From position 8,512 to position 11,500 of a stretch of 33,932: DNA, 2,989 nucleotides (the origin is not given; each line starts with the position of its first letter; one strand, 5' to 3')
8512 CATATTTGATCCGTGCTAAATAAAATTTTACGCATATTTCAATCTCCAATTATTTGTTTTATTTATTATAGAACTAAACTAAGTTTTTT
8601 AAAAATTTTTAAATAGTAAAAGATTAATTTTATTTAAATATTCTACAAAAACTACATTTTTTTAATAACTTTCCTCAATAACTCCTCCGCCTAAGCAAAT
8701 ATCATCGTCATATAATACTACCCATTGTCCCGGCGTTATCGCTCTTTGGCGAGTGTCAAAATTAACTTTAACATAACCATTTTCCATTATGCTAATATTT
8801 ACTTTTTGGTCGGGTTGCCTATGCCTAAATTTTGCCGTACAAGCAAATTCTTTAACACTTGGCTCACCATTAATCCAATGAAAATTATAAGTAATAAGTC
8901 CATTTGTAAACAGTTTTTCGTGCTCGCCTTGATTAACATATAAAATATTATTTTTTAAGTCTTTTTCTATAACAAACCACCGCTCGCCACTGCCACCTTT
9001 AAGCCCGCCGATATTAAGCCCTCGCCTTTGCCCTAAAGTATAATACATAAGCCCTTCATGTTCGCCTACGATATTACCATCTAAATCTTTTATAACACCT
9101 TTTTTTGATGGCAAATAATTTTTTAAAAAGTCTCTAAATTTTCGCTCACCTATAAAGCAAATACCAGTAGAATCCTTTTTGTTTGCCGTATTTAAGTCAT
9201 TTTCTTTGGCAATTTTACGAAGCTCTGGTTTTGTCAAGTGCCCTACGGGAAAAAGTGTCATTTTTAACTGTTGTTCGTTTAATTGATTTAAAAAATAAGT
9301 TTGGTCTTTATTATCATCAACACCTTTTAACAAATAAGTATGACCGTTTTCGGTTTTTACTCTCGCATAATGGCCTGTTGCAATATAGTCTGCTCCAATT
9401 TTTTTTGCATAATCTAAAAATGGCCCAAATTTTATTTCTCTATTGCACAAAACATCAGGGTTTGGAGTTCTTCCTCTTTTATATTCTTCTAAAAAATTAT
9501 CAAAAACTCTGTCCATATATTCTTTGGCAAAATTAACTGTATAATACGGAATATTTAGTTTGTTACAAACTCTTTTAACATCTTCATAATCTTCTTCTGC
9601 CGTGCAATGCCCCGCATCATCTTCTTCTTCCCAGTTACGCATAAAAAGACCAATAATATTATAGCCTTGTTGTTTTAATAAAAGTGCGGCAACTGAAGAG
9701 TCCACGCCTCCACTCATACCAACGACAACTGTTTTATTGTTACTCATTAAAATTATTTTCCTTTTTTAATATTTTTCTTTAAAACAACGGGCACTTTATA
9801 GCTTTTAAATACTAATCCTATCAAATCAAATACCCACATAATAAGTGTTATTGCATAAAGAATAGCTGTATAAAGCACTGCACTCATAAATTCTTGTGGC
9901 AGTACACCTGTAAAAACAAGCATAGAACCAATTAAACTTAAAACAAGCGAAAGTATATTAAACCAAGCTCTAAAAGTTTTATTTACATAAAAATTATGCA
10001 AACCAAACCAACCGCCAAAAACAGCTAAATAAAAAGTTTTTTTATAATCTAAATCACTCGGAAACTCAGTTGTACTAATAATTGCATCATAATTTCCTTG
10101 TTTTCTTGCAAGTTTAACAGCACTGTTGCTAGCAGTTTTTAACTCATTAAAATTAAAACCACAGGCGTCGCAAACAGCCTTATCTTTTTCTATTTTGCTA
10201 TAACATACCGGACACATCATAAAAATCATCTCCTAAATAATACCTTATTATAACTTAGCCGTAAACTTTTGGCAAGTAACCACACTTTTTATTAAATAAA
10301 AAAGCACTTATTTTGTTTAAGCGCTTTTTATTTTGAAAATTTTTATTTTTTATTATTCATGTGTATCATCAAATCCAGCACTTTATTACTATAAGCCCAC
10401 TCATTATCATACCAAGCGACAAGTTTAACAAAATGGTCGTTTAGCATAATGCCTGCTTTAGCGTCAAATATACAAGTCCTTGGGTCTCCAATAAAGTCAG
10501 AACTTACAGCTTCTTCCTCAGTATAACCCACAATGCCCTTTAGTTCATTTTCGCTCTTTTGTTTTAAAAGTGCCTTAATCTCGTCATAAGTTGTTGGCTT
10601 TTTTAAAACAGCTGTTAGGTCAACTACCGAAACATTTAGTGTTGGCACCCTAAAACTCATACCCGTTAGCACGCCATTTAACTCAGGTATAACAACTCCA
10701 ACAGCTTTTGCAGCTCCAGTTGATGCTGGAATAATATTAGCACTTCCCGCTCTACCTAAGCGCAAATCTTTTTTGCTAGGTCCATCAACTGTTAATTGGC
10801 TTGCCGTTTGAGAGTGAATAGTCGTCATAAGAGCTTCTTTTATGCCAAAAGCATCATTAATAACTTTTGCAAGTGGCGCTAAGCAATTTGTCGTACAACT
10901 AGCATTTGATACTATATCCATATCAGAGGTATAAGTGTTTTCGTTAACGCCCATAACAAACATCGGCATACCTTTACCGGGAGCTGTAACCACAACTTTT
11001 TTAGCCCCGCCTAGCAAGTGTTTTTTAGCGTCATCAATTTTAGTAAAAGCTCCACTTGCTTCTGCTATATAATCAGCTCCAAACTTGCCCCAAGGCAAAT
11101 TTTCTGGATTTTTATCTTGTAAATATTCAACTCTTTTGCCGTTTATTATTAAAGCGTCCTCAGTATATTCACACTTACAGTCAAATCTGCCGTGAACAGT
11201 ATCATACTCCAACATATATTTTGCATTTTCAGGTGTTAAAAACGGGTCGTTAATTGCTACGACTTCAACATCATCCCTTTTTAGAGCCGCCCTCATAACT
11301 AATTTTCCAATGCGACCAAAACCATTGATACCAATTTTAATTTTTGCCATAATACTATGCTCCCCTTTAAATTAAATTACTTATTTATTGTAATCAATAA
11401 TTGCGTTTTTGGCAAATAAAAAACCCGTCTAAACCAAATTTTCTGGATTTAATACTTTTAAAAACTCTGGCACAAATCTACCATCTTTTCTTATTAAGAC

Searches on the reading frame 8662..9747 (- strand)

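Call 77: search_protein_families(library=pfam, proteins=[window:8662-9747:-], max_evalue=1)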
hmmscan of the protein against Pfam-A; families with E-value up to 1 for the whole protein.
window:8662-9747:- (361 aa): 13 families
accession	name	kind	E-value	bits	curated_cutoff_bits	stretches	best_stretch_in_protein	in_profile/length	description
PF03054.22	tRNA_Me_trans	-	3.8e-87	291.6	20.6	1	5-200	1-201/202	tRNA methyl transferase HUP domain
PF20259.3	tRNA_Me_trans_M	-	7e-26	90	27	1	205-272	1-65/66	tRNA methyl transferase PRC-barrel domain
PF20258.4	tRNA_Me_trans_C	-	2.2e-25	89.2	20.6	1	283-357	3-77/77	Aminomethyltransferase beta-barrel domain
PF02540.23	NAD_synthase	-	4.3e-08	33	21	1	3-83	17-90/242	NAD synthase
PF01171.26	ATP_bind_3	-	2.5e-06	27.8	27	1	7-186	2-162/182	PP-loop family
PF25061.1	RRM_fung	-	0.00015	22.3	27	1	31-96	5-70/85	Fungal RNA-binding domain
PF02568.20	ThiI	-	0.00029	20.9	20.5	1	5-73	4-72/197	Thiamine biosynthesis protein (ThiI)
PF06508.19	QueC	-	0.00047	20.2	22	1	7-125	2-119/210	Queuosine biosynthesis protein QueC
PF24167.1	DUF7411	-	0.0033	17.5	28.7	1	7-86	3-71/194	Family of unknown function (DUF7411)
PF00764.25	Arginosuc_synth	-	0.025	15.1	27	1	7-47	2-43/162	Arginosuccinate synthase N-terminal HUP domain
PF00733.27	Asn_synthase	-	0.028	14.5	21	1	5-76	18-82/354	Asparagine synthase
PF01507.26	PAPS_reduct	-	0.067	13.6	22.5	1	7-185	2-154/175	Phosphoadenosine phosphosulfate reductase domain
PF02037.33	SAP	-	0.1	12.7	23.9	1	170-188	4-22/37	SAP domain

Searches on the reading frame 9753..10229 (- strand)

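Call 77: search_protein_families(library=pfam, proteins=[window:9753-10229:-], max_evalue=1)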
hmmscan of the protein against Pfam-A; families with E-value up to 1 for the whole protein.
window:9753-10229:- (158 aa): 11 families
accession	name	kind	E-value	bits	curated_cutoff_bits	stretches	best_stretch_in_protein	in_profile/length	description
PF05154.21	TM2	-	3.3e-05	24.4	27.9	1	65-102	8-46/51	TM2 domain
PF18912.6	DZR_2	-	0.026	14.8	27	1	6-24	10-28/56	Double zinc ribbon domain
PF12773.13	DZR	-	0.034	14.8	27.3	1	6-24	1-19/45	Double zinc ribbon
PF13240.11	Zn_Ribbon_1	-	0.056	13.7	25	1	6-25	2-21/23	zinc-ribbon domain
PF23987.1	Phage_holin_10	-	0.063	13.8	27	1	96-134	11-48/52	Bacteriophage holin Pam3 gp28 family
PF04688.18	Holin_SPP1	-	0.065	13.8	27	1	89-133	7-51/74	SPP1 phage holin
PF10225.14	NEMP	-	0.11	12.6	28.7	1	91-143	128-179/249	NEMP family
PF10571.15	UPF0547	-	0.12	13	29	1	6-28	3-25/26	Uncharacterised protein family UPF0547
PF03367.19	Zn_ribbon_ZPR1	-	0.17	11.8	23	1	19-35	37-53/56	ZPR1 zinc-finger domain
PF13639.12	zf-RING_2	-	0.23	12.2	27.3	1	5-27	2-25/44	Ring finger domain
PF14570.12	zf-RING_4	-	0.24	11.7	27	1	3-23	22-43/48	RING/Ubox like zinc-binding domain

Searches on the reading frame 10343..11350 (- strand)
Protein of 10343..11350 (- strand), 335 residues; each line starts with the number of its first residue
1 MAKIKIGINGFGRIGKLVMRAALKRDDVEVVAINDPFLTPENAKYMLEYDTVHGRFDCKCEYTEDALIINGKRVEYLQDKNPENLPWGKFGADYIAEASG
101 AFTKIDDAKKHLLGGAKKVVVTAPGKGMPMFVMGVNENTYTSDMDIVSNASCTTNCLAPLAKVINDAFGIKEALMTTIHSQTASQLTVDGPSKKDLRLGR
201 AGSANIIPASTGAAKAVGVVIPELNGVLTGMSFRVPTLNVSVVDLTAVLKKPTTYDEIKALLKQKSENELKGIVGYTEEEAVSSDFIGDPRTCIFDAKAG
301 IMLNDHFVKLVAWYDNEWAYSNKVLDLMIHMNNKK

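Call 4: search_protein_families(library=pfam, proteins=[window:10343-11350:-])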
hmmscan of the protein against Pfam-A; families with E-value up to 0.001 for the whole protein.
window:10343-11350:- (335 aa): 2 families
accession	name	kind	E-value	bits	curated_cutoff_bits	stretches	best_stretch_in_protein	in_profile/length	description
PF02800.25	Gp_dh_C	-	4.2e-66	221.8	24.4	1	157-314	1-158/158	Glyceraldehyde 3-phosphate dehydrogenase, C-terminal domain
PF00044.30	Gp_dh_N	-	3.6e-37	127.1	31.7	1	4-104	1-100/101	Glyceraldehyde 3-phosphate dehydrogenase, NAD binding domain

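Call 84: list_cluster_members(proteins=[window:10343-11350:-, window:6338-7552:-, window:24444-26570:+, P0030, P0002])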
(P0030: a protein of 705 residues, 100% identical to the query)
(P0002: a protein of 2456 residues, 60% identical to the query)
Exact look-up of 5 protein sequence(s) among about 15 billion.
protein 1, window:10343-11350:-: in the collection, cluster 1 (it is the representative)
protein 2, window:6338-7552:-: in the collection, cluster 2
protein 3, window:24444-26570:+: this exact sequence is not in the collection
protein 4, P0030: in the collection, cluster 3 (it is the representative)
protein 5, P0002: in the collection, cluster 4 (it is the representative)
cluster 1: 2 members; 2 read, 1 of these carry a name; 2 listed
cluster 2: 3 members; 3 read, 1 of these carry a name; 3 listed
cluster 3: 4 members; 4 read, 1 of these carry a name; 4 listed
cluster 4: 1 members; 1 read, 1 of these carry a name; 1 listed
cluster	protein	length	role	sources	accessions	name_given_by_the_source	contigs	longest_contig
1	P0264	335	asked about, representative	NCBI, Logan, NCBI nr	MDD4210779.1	MAG: type I glyceraldehyde-3-phosphate dehydrogenase [Clostridia bacterium] | type I glyceraldehyde-3-phosphate dehydrogenase [Clostridia bacterium]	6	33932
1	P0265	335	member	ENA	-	-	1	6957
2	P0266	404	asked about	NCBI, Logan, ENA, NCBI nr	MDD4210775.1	MAG: tyrosine--tRNA ligase [Clostridia bacterium] | tyrosine--tRNA ligase [Clostridia bacterium]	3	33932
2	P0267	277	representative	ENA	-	-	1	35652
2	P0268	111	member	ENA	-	-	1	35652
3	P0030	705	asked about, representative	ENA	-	-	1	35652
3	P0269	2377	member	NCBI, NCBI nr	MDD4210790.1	MAG: hypothetical protein PHC46_00130, partial [Clostridia bacterium] | hypothetical protein [Clostridia bacterium]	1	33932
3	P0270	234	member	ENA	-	-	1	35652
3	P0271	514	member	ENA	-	-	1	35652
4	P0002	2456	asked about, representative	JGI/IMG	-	hypothetical protein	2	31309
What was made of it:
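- Checked: NCBI already annotates it as 'hypothetical protein PHC46_00130, partial', 2,377 aa (call 84).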
